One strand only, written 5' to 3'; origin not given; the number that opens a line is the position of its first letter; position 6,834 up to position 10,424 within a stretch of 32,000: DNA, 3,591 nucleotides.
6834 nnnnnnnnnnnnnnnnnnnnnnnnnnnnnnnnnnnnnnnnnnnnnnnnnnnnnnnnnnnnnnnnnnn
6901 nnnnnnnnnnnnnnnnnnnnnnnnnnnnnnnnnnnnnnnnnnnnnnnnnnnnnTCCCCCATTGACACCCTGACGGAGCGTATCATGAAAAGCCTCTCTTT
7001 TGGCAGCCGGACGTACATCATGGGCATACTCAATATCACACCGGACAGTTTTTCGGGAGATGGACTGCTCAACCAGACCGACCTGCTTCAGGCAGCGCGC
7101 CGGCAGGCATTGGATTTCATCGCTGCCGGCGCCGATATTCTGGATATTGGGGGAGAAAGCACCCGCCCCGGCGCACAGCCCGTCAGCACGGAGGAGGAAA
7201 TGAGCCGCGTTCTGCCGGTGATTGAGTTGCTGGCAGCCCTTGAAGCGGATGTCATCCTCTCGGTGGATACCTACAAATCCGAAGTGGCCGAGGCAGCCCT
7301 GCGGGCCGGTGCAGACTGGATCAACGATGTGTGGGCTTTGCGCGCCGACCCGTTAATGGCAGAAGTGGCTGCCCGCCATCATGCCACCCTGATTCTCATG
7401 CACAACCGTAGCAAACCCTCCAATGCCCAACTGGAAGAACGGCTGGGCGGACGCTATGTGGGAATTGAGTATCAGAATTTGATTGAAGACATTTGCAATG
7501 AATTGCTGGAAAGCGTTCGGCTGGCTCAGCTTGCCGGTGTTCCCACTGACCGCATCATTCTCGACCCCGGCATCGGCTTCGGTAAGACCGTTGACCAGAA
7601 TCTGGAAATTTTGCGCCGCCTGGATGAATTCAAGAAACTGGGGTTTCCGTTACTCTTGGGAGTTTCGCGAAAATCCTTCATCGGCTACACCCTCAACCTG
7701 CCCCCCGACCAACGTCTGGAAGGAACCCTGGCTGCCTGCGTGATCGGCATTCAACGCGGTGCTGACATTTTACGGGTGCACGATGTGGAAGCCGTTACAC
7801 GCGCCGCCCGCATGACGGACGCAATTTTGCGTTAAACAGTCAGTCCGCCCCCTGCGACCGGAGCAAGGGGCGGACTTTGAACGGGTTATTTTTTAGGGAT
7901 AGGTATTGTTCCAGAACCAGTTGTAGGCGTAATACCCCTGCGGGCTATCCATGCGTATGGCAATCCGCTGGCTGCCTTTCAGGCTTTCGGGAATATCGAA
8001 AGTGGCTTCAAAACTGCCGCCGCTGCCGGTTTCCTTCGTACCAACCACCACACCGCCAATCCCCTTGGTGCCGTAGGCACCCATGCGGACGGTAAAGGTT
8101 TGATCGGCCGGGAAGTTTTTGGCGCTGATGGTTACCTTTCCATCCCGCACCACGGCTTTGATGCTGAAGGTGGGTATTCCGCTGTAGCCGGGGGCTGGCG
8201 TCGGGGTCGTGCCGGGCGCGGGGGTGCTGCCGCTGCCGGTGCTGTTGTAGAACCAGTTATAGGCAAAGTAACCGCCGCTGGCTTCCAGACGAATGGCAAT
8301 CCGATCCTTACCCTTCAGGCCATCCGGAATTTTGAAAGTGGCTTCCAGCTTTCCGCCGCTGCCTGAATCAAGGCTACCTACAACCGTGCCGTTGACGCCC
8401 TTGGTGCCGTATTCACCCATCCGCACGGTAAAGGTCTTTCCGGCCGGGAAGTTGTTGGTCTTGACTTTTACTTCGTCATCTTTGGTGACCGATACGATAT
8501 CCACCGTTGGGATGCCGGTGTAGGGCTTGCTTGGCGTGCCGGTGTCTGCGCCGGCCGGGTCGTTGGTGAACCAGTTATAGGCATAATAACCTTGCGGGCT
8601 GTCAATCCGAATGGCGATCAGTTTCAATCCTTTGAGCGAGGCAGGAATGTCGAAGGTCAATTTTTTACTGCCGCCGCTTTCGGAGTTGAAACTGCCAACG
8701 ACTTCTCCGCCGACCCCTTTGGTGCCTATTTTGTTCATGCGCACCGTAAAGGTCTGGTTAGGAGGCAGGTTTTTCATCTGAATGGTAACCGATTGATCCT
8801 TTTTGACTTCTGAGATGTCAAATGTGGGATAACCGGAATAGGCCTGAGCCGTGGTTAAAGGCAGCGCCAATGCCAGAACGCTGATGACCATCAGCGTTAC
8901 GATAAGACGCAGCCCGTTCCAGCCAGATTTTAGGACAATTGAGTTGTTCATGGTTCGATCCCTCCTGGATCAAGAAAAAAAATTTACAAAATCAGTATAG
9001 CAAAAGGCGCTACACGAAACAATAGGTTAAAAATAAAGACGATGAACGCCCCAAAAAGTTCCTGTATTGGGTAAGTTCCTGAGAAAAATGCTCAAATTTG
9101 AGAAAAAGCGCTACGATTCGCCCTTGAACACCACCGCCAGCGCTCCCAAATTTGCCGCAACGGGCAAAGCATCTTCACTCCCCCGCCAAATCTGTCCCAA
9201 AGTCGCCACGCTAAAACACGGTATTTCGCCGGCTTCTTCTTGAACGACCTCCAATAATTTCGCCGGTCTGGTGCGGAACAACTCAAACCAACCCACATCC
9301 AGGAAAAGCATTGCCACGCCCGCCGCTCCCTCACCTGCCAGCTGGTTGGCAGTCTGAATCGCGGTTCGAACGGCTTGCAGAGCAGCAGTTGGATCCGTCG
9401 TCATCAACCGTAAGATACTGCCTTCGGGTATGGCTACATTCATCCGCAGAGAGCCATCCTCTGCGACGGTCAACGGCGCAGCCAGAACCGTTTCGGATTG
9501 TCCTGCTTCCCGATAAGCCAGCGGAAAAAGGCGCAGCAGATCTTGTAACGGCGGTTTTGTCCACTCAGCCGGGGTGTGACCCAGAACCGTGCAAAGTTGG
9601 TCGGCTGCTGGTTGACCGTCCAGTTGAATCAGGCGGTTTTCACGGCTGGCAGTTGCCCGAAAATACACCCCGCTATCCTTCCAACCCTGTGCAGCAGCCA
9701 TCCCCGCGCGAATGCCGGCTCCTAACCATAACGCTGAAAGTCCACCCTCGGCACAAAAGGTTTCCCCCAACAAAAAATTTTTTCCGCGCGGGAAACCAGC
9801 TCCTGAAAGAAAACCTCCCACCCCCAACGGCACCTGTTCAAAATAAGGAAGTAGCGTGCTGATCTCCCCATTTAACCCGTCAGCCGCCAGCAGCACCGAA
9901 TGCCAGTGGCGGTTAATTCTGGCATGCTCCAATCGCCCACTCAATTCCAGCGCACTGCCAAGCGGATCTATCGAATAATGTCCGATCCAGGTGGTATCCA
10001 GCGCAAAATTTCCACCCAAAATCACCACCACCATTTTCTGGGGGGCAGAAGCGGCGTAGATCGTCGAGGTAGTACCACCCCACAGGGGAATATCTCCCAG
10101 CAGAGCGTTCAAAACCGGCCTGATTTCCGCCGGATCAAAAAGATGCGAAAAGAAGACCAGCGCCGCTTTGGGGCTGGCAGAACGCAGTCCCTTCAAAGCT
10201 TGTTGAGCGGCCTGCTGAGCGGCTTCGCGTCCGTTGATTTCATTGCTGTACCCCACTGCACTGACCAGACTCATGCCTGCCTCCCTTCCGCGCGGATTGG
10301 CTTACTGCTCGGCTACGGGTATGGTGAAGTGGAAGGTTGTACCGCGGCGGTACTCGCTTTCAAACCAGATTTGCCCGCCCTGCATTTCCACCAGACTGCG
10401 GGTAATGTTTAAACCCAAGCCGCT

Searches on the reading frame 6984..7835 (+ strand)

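Call 25: search_protein_families(library=pfam, proteins=[window:6984-7835:+], max_evalue=0.00001)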
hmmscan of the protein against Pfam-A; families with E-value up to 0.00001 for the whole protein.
window:6984-7835:+ (283 aa): 1 family
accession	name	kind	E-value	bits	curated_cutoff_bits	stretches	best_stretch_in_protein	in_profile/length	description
PF00809.28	Pterin_bind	-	6.4e-81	272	25.5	1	13-266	1-244/244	Pterin binding enzyme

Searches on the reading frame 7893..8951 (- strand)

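Call 25: search_protein_families(library=pfam, proteins=[window:7893-8951:-], max_evalue=0.00001)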
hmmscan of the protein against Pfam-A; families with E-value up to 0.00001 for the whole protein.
window:7893-8951:- (352 aa): 1 family
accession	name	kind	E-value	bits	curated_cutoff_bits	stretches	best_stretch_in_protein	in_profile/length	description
PF22310.2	NMB0315_dom_I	-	3.9e-07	30.8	27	0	38-77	20-59/83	NMB0315-like, domain I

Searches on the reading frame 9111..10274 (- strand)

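Call 25: search_protein_families(library=pfam, proteins=[window:9111-10274:-], max_evalue=0.00001)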
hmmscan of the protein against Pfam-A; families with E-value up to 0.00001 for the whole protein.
window:9111-10274:- (387 aa): 2 families
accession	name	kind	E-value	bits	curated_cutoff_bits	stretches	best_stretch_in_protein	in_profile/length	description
PF08495.15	FIST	-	1.6e-17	64.5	23.2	1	37-221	2-189/189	FIST N domain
PF10442.14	FIST_C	-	1.1e-11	45.4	28.5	1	223-362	1-129/131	FIST C domain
